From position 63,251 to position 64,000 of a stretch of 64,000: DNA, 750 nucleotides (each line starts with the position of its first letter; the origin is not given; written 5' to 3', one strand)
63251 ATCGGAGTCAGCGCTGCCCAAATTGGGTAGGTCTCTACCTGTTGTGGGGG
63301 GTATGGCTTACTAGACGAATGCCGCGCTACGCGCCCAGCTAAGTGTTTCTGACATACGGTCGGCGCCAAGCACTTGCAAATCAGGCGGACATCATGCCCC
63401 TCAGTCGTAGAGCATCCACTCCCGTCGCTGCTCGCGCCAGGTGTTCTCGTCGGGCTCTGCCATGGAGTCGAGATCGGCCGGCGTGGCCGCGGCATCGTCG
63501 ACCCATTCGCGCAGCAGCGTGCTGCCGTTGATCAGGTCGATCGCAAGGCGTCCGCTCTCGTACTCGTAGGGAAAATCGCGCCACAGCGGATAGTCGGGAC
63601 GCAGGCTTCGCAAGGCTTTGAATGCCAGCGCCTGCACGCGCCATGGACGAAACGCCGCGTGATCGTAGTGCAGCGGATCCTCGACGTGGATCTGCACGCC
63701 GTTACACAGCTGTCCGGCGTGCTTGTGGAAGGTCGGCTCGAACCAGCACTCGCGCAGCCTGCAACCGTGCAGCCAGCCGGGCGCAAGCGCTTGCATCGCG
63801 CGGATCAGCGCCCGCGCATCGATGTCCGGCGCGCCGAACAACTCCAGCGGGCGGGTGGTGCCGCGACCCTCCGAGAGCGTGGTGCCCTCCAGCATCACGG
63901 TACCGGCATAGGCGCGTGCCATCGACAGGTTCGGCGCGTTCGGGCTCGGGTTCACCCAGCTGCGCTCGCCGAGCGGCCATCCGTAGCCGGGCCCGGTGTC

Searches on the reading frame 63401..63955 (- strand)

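Call 28: search_protein_families(library=pfam, proteins=[window:63401-63955:-], max_evalue=0.0001)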
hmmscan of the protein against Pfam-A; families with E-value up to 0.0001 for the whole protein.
window:63401-63955:- (184 aa): 1 family
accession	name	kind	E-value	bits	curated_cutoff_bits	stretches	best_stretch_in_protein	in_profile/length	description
PF20732.2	NamZ_C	-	2.8e-46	158.5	25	1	15-183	2-152/152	Exo-beta-N-acetylmuramidase NamZ, C-terminal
